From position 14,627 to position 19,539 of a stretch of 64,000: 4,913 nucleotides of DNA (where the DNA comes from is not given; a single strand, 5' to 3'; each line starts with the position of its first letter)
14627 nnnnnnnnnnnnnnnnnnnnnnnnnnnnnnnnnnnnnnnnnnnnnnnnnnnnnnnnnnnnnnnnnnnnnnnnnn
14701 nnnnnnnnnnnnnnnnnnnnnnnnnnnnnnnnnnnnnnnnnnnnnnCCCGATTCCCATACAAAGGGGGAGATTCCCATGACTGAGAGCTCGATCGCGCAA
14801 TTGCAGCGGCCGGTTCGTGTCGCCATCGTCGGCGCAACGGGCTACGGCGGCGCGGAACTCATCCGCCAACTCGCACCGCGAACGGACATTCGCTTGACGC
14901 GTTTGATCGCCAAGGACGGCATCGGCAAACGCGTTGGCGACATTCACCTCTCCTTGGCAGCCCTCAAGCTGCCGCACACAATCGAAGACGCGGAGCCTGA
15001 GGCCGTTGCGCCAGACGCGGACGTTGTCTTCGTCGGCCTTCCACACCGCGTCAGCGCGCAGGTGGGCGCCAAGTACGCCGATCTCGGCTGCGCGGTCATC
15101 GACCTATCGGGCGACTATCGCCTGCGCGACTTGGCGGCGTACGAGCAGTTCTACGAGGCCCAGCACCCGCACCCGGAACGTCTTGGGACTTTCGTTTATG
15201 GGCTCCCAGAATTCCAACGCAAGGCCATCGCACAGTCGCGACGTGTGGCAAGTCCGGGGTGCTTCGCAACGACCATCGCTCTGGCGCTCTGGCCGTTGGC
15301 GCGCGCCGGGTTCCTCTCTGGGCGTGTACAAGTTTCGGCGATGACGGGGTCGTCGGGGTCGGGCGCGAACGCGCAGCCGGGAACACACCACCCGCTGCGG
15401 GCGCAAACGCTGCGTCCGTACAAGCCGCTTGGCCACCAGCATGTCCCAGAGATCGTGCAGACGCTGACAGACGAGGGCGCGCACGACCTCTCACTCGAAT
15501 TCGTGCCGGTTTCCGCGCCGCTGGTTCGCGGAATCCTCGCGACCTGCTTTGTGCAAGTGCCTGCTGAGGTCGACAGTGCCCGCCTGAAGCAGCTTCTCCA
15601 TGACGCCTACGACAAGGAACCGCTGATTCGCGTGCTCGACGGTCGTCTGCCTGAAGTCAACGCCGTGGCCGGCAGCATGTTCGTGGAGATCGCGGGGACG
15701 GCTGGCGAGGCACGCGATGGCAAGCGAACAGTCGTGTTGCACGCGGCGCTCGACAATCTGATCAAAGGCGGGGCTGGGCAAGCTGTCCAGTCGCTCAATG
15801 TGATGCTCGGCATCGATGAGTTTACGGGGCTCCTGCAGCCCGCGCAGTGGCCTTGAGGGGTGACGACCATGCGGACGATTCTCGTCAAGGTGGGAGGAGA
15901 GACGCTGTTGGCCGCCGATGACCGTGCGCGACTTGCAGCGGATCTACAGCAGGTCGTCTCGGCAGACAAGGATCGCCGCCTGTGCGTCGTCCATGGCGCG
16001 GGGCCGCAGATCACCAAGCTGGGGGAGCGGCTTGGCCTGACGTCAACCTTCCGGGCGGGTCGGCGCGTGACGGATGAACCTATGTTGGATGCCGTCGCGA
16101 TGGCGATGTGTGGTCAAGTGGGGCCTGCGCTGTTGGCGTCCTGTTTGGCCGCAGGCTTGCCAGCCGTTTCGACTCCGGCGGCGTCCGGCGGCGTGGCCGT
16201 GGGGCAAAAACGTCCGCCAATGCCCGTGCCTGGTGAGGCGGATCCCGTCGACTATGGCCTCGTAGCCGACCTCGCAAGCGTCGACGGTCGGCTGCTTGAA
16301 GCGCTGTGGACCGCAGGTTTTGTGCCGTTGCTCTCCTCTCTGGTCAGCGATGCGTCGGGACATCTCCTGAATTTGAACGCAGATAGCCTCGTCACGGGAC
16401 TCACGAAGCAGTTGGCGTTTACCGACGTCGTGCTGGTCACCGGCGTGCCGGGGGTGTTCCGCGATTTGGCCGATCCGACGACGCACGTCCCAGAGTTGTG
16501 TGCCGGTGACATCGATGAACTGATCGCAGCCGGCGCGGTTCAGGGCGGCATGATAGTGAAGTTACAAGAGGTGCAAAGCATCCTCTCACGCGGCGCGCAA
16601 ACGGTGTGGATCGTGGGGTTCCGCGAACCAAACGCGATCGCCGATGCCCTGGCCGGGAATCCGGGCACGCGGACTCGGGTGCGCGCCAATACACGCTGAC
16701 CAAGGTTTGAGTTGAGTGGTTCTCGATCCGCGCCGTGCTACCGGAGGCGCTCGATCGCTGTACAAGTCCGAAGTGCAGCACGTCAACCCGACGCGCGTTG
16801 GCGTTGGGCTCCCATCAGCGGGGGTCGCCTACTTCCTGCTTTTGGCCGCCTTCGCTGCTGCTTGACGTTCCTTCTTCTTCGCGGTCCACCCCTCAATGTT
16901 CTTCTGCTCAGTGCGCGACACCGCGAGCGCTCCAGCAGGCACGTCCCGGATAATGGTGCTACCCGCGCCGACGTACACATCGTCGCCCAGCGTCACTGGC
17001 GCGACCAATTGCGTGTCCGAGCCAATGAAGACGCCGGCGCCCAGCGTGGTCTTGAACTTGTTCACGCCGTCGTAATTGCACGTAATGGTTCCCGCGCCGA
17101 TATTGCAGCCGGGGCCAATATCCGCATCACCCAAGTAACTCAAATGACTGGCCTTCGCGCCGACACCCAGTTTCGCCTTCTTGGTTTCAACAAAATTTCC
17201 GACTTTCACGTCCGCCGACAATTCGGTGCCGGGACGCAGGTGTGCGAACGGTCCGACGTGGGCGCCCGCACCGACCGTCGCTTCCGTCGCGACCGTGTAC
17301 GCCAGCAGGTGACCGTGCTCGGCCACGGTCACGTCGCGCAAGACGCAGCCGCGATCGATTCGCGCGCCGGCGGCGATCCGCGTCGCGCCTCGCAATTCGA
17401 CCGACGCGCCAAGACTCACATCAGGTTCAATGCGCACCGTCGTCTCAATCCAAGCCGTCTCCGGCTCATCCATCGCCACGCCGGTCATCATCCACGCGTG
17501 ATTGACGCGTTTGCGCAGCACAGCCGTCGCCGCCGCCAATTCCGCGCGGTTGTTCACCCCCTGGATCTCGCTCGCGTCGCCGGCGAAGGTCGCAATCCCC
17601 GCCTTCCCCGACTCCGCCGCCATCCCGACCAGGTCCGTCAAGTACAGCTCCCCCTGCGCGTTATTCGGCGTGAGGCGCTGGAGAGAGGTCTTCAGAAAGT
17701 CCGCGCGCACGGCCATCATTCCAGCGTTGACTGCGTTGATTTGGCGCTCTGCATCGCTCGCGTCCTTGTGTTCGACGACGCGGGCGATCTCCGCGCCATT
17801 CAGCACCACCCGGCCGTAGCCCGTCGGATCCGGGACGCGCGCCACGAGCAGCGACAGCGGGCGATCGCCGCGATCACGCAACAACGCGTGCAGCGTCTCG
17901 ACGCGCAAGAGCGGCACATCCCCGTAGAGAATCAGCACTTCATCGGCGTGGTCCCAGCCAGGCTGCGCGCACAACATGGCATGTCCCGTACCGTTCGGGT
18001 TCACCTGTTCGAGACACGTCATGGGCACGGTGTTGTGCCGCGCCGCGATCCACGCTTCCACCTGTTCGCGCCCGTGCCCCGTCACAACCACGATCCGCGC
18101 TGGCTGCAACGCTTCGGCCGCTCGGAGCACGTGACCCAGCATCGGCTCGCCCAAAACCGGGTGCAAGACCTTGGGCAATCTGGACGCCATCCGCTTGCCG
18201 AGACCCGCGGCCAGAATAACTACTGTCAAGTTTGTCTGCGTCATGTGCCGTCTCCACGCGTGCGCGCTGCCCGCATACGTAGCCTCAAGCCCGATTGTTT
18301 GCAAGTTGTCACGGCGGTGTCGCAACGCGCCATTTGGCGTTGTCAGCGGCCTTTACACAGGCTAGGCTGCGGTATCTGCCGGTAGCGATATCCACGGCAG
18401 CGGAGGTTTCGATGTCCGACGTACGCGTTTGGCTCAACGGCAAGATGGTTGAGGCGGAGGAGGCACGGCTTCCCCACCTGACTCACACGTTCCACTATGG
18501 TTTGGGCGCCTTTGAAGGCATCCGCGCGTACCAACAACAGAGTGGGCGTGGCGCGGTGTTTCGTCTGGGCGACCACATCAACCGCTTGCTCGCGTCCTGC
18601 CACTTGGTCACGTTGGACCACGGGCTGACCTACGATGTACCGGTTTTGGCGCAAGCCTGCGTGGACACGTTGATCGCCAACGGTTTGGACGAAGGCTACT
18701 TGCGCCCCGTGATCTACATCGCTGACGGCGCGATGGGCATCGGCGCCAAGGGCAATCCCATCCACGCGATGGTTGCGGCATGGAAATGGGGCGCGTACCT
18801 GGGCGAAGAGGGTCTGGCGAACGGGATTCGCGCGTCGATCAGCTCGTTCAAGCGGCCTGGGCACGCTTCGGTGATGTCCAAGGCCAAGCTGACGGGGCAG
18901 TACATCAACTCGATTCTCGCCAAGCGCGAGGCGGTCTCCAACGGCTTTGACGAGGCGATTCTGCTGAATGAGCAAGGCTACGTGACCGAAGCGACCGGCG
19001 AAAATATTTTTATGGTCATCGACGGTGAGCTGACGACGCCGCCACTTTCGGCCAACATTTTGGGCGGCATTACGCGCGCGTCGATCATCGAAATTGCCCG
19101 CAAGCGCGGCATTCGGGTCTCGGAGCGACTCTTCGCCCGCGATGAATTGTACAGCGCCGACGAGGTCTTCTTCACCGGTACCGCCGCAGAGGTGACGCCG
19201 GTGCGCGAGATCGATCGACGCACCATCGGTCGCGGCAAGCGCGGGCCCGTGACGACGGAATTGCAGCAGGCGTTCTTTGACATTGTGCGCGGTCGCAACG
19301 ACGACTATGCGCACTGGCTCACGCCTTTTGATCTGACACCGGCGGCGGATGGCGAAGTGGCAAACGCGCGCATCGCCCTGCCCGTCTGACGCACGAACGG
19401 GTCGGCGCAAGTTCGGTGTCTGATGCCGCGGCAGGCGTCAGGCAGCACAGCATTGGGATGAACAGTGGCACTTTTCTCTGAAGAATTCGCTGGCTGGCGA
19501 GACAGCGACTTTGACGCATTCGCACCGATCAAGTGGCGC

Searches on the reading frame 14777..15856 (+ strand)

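Call 63: search_protein_families(library=pfam, proteins=[window:14777-15856:+], max_evalue=0.001)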
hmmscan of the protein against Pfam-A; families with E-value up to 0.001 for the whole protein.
window:14777-15856:+ (359 aa): 3 families
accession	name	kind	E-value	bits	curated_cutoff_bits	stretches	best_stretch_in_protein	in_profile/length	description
PF22698.1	Semialdhyde_dhC_1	-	1.7e-41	142.3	27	1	162-327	1-165/165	Semialdehyde dehydrogenase, dimerisation domain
PF01118.30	Semialdhyde_dh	-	6.7e-25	88.3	26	1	14-153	1-120/121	Semialdehyde dehydrogenase, NAD binding domain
PF02774.23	Semialdhyde_dhC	-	3.4e-13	50.6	26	1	172-330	2-184/184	Semialdehyde dehydrogenase, dimerisation domain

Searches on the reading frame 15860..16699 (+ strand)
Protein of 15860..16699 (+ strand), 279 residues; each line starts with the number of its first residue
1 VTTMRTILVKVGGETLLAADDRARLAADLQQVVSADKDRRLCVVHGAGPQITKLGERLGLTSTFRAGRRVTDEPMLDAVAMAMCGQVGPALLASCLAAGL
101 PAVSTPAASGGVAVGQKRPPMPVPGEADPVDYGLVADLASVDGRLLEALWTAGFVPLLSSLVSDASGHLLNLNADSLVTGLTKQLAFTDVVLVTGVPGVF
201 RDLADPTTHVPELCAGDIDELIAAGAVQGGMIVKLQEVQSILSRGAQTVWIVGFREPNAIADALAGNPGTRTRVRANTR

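Call 63: search_protein_families(library=pfam, proteins=[window:15860-16699:+], max_evalue=0.001)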
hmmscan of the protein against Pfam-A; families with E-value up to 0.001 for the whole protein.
window:15860-16699:+ (279 aa): 1 family
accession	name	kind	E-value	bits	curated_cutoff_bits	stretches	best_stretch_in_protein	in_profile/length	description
PF00696.33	AA_kinase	-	8.2e-33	114.5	24.9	1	6-252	2-233/234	Amino acid kinase family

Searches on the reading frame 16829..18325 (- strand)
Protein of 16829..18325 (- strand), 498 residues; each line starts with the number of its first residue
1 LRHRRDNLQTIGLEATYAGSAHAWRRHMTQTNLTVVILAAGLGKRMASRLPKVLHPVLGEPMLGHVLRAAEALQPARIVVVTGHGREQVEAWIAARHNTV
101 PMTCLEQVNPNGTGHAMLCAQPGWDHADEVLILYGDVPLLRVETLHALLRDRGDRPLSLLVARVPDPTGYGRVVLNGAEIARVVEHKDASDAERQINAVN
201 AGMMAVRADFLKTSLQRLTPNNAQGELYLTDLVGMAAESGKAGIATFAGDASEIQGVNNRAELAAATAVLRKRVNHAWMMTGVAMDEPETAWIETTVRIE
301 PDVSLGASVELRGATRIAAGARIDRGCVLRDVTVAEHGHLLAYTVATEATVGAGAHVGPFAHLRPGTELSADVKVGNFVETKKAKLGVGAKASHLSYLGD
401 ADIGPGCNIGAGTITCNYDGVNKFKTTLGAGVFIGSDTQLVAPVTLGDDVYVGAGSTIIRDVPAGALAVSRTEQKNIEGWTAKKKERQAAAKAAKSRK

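Call 63: search_protein_families(library=pfam, proteins=[window:16829-18325:-], max_evalue=0.001)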
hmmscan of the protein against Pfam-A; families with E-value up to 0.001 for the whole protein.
window:16829-18325:- (498 aa): 6 families
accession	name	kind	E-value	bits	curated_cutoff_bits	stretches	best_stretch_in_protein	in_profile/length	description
PF00132.30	Hexapep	-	4.4e-21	74.1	27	1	426-459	2-35/36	Bacterial transferase hexapeptide (six repeats)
PF12804.13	NTP_transf_3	-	7.8e-20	72.1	27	1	35-165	1-124/160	MobA-like NTP transferase domain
PF00483.29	NTP_transferase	-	2.7e-10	40.7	21.2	1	35-247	2-220/245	Nucleotidyl transferase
PF01128.25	IspD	-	1.4e-06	28.7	27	1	34-86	2-55/221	2-C-methyl-D-erythritol 4-phosphate cytidylyltransferase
PF25084.1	LbH_EIF2B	-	3.1e-05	24.4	54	0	290-379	15-103/105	EIF2B subunit epsilon LbH domain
PF14602.12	Hexapep_2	-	4.5e-05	23.5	27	1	426-458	2-32/34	Hexapeptide repeat of succinyl-transferase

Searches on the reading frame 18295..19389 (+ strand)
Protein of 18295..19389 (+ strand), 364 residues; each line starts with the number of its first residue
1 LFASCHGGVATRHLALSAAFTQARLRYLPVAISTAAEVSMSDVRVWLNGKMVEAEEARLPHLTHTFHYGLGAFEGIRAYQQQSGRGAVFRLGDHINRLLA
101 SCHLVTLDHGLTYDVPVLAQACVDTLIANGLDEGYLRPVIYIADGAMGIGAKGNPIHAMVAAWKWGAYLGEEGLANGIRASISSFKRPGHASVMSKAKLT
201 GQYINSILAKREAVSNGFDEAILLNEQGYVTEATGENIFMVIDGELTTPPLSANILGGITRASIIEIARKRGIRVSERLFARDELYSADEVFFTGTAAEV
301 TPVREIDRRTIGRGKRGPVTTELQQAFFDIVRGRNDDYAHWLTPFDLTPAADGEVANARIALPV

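Call 63: search_protein_families(library=pfam, proteins=[window:18295-19389:+], max_evalue=0.001)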
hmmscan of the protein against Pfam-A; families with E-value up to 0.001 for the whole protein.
window:18295-19389:+ (364 aa): 1 family
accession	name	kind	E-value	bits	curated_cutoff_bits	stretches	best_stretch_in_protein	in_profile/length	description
PF01063.24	Aminotran_4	-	1.3e-53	182.5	28.5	1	71-306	1-223/223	Amino-transferase class IV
